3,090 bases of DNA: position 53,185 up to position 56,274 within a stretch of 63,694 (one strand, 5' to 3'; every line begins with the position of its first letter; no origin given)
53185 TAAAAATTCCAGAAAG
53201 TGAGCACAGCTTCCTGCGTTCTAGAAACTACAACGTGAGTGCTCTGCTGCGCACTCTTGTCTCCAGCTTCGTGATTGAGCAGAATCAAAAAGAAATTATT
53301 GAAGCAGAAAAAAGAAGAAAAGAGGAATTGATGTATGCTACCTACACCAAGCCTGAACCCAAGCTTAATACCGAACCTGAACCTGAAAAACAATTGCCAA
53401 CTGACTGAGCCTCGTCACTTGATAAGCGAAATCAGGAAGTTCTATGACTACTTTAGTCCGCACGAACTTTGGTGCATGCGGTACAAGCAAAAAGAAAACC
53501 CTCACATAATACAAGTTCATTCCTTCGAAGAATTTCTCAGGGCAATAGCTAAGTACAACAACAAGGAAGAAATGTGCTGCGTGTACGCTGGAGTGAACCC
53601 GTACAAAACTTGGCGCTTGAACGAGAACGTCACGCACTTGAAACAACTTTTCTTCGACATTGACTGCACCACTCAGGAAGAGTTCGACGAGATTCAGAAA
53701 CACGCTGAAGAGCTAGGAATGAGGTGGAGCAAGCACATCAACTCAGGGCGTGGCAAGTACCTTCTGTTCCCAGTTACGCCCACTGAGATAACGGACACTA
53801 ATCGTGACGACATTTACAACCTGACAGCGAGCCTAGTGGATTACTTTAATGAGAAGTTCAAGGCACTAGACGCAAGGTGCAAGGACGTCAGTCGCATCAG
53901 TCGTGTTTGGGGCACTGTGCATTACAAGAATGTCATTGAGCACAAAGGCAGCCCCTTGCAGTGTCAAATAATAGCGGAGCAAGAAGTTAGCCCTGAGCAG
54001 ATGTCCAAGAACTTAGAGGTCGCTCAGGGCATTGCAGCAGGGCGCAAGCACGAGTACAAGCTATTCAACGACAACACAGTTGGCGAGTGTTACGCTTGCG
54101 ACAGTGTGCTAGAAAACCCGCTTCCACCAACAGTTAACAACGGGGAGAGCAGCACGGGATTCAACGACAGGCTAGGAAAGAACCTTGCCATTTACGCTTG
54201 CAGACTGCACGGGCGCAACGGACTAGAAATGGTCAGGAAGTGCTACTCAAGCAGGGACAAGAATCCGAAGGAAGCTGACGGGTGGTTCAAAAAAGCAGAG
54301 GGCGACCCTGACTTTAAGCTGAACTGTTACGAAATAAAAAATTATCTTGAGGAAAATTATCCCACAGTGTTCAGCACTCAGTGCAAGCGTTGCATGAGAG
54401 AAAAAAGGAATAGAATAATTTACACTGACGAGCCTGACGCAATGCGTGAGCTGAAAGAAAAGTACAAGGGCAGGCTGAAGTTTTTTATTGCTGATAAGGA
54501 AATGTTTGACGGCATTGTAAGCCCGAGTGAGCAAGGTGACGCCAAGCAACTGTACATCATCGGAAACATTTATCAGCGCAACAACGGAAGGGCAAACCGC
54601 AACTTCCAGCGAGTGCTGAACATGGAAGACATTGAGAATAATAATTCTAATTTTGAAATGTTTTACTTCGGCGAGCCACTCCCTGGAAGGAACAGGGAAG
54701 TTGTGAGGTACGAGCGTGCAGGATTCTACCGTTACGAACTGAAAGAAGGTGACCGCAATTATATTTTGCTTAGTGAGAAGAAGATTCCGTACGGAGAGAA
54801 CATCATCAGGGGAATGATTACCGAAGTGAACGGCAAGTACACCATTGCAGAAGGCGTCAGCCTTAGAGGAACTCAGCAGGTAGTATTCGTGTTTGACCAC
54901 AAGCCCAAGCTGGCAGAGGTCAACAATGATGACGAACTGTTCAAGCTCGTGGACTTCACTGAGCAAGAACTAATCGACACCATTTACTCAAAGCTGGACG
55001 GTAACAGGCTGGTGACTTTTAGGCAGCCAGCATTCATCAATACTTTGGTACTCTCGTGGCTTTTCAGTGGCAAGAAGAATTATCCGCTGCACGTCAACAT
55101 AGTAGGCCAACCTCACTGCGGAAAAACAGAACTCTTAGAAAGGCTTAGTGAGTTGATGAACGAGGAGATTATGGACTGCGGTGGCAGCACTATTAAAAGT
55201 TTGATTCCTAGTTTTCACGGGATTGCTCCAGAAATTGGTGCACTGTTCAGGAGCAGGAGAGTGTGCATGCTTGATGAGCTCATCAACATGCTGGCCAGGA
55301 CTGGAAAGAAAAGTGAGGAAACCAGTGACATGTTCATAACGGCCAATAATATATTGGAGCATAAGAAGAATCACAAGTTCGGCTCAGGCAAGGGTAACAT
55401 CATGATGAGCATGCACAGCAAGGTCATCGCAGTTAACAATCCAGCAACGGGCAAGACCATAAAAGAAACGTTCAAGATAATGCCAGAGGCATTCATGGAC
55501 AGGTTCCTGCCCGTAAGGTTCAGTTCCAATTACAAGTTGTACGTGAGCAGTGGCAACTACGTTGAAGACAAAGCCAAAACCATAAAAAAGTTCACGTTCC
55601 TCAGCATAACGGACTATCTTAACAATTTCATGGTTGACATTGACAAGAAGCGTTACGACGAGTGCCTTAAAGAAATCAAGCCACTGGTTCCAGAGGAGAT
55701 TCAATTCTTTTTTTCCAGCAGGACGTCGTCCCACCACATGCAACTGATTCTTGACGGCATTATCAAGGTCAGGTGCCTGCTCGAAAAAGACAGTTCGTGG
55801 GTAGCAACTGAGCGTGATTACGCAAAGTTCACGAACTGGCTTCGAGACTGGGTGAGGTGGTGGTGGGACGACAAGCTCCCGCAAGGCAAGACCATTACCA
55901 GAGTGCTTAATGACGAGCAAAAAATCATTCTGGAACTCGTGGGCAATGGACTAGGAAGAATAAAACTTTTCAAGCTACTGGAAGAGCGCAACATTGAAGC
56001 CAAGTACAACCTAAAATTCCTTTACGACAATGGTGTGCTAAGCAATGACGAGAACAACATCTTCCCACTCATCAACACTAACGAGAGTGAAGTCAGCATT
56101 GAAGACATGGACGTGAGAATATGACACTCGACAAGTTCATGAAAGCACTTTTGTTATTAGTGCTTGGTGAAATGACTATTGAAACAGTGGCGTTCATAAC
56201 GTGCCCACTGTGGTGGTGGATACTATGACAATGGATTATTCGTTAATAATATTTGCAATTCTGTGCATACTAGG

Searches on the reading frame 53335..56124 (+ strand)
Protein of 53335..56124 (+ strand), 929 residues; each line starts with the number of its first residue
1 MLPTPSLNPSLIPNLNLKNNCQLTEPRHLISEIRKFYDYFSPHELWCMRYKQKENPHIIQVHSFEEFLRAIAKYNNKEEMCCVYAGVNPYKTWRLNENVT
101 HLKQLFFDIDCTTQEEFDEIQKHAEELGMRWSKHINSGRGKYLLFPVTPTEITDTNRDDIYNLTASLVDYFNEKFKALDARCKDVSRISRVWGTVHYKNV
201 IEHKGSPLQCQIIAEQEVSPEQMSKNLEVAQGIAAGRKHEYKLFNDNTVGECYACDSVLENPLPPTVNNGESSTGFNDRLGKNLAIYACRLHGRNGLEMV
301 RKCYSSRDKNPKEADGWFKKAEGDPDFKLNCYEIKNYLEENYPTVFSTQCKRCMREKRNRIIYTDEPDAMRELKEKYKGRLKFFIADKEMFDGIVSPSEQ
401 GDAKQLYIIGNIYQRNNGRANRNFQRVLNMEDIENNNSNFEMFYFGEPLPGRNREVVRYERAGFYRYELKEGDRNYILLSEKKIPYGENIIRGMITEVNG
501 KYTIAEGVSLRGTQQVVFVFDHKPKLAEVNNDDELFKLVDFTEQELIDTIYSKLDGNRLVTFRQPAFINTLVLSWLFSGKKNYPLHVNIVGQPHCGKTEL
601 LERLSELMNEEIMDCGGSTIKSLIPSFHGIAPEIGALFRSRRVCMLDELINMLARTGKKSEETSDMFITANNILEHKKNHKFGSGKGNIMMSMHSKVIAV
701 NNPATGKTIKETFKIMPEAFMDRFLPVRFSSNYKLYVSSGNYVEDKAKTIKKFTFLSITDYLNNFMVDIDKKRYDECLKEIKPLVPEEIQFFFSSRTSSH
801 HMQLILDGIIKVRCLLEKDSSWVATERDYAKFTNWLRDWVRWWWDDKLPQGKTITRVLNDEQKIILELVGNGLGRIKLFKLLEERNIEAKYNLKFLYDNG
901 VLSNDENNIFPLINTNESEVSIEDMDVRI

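Call 9: search_protein_families(library=pfam, proteins=[window:53335-56124:+], max_evalue=0.01)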
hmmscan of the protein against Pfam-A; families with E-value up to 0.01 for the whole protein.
window:53335-56124:+ (929 aa): 0 families

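Call 10: search_protein_families(library=phrogs, proteins=[window:53335-56124:+], max_evalue=0.01)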
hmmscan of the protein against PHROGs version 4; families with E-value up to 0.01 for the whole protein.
window:53335-56124:+ (929 aa): 1 family
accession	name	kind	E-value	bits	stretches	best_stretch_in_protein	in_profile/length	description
phrog_2478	-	DNA, RNA and nucleotide metabolism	0.0004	19.6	1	44-202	17-192/854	DNA polymerase/primase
